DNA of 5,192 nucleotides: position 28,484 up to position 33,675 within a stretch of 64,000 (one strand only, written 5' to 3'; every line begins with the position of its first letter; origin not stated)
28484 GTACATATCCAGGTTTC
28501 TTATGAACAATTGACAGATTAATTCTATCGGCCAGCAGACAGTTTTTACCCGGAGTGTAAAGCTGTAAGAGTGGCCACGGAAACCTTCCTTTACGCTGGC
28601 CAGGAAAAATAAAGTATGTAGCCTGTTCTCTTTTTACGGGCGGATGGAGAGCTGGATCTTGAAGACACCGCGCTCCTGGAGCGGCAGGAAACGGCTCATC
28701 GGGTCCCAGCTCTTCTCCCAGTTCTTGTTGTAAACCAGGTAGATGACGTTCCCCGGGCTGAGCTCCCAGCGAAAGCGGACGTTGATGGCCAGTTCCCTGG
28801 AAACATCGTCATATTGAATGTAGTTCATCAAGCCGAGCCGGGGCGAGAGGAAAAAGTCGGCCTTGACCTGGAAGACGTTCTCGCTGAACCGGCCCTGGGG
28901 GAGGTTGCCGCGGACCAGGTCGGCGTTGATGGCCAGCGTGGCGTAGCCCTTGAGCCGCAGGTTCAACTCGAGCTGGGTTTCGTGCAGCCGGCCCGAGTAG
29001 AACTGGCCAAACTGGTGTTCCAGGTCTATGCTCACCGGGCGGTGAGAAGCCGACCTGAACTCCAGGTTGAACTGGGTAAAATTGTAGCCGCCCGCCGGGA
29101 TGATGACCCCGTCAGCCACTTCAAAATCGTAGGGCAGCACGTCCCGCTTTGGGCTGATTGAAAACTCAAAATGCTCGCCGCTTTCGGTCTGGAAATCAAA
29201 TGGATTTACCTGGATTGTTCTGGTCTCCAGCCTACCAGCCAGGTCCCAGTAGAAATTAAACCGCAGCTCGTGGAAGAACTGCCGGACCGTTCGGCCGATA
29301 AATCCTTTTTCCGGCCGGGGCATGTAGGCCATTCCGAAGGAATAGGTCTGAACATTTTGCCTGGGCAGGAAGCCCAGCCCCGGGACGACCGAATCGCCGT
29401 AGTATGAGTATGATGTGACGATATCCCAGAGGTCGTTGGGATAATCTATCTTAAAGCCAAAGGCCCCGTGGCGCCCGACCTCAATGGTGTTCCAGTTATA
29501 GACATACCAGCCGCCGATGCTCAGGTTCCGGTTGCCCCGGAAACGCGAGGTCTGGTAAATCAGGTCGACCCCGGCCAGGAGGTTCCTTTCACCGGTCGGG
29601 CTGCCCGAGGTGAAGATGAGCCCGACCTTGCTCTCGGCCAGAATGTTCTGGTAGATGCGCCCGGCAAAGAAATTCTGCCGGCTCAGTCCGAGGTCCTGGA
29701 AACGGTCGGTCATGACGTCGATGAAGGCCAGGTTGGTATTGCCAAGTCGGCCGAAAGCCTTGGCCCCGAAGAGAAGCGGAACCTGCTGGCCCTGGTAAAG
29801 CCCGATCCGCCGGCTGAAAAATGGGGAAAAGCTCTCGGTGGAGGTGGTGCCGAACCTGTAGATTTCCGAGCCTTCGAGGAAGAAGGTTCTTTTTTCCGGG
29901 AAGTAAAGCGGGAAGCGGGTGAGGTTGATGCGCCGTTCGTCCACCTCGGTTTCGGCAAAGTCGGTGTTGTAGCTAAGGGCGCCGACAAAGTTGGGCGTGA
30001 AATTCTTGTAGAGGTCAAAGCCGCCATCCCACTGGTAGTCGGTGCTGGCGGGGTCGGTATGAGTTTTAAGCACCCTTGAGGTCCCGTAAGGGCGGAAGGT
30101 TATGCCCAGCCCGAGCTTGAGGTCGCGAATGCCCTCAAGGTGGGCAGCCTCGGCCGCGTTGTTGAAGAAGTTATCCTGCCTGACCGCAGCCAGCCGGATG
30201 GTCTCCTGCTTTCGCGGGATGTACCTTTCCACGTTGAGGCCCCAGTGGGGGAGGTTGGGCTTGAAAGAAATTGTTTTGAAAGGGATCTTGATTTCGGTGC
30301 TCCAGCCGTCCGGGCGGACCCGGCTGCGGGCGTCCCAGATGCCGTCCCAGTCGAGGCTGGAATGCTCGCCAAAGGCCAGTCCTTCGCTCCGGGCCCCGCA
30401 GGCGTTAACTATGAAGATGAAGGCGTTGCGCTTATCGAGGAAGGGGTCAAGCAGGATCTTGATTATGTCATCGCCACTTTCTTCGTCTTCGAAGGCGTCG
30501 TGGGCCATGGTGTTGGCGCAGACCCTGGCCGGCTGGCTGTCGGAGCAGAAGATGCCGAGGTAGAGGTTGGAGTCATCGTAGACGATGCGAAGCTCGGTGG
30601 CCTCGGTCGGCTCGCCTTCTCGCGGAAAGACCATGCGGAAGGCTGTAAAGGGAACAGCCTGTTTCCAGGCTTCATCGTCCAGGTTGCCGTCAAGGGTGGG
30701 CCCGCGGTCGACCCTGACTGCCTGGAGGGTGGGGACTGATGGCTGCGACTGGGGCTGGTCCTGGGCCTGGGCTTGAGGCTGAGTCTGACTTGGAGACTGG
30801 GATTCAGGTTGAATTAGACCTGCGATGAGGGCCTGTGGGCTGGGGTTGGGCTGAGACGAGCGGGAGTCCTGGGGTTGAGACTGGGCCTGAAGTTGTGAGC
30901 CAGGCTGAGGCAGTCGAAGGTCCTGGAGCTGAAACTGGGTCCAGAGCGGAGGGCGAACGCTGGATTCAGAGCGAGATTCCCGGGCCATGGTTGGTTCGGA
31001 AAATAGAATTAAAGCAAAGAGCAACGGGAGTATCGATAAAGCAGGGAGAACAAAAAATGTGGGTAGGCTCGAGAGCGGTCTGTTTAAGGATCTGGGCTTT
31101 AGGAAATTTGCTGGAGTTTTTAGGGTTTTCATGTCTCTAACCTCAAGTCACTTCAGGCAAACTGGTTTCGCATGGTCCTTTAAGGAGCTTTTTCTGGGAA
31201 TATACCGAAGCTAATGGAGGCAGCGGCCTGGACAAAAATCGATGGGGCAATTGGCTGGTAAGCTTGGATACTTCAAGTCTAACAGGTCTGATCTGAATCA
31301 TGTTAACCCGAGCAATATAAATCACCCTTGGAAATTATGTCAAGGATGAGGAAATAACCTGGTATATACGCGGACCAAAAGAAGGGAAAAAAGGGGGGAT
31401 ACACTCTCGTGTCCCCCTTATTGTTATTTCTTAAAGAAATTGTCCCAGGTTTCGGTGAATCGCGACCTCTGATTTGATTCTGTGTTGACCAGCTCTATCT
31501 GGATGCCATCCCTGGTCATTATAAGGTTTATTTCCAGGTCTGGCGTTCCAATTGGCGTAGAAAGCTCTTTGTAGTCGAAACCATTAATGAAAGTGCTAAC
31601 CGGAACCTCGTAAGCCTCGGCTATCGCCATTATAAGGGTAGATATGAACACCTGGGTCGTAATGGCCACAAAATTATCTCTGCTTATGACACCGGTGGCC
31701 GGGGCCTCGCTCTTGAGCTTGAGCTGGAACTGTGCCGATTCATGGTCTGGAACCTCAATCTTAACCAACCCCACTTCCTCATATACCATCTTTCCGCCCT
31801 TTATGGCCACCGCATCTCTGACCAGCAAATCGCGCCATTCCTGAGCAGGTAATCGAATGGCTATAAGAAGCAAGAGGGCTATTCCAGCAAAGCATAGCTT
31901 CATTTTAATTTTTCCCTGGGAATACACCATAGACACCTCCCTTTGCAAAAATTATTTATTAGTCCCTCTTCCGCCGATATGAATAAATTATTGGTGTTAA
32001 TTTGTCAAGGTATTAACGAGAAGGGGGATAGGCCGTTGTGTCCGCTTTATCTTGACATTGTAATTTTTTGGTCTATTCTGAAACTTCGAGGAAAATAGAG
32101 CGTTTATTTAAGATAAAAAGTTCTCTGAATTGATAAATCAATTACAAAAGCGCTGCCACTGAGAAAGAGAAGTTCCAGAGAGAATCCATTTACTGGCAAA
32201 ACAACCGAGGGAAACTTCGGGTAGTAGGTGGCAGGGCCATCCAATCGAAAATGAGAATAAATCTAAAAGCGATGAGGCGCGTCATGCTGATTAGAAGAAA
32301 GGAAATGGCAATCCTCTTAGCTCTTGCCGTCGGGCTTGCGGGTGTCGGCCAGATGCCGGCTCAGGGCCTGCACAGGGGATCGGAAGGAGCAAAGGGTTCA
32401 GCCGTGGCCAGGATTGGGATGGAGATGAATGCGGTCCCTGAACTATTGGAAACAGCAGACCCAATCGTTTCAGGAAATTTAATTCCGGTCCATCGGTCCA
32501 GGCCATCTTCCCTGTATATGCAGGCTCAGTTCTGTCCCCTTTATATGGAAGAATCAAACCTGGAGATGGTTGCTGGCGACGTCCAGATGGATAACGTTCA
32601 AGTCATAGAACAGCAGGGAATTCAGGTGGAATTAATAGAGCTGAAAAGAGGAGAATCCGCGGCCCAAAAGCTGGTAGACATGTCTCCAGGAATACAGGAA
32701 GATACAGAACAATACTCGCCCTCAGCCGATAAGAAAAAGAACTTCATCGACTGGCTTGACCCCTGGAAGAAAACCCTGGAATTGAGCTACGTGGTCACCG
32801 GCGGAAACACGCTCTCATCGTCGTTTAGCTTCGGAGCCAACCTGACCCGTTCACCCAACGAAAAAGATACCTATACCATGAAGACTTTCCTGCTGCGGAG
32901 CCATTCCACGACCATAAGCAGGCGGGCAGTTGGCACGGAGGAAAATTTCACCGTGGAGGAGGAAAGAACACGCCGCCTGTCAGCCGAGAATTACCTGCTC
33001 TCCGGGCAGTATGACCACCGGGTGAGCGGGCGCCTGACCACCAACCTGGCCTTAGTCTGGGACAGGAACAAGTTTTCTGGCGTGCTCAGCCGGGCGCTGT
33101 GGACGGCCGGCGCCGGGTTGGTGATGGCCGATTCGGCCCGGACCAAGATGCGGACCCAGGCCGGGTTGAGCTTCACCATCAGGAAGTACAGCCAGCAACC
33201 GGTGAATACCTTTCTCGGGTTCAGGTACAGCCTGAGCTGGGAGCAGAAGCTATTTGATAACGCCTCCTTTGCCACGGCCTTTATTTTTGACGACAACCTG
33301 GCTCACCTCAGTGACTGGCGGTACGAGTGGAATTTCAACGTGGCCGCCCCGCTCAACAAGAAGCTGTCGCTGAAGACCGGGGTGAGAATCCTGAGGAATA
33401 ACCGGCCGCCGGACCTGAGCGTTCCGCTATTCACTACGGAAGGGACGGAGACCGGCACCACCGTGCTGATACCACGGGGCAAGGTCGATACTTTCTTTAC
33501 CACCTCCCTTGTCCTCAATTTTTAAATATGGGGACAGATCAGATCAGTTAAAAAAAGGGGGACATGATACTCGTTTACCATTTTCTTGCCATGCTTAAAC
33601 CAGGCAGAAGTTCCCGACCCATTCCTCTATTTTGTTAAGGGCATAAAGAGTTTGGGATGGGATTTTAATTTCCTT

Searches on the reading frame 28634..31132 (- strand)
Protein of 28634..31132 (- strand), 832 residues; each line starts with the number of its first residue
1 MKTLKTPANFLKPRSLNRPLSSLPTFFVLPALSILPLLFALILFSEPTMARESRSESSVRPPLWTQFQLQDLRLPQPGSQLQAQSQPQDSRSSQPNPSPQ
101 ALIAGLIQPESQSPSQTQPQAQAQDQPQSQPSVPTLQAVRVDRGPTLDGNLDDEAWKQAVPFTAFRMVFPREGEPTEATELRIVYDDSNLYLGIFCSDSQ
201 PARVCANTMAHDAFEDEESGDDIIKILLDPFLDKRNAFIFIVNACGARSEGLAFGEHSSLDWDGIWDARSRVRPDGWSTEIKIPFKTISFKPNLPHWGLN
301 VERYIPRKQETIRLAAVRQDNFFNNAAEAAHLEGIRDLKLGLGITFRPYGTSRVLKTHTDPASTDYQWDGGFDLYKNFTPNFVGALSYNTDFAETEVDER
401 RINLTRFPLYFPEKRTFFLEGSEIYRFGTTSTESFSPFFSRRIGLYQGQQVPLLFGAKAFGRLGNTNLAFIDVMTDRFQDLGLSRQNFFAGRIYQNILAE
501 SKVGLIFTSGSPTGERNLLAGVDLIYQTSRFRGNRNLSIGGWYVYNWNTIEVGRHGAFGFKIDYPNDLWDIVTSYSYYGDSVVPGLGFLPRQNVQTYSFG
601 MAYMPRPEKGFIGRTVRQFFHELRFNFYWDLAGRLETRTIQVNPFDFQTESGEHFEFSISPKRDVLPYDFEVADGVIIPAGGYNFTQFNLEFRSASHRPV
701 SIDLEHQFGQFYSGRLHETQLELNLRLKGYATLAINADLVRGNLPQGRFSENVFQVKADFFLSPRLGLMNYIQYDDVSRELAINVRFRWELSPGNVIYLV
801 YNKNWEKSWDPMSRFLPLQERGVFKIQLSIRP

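Call 65: search_protein_families(library=pfam, proteins=[window:28634-31132:-], max_evalue=0.000001)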
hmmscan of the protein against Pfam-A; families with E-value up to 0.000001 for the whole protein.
window:28634-31132:- (832 aa): 1 family
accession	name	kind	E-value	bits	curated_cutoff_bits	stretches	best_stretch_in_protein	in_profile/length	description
PF19313.5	DUF5916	-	3.3e-09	36.5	22.6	1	345-445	6-96/572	Domain of unknown function (DUF5916)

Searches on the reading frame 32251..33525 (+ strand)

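Call 65: search_protein_families(library=pfam, proteins=[window:32251-33525:+], max_evalue=0.000001)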
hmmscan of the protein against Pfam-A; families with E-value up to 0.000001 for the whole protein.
window:32251-33525:+ (424 aa): 1 family
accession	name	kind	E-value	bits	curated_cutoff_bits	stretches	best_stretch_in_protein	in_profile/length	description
PF04338.18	DUF481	-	9e-23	81.8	21.1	1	177-388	2-193/210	Protein of unknown function, DUF481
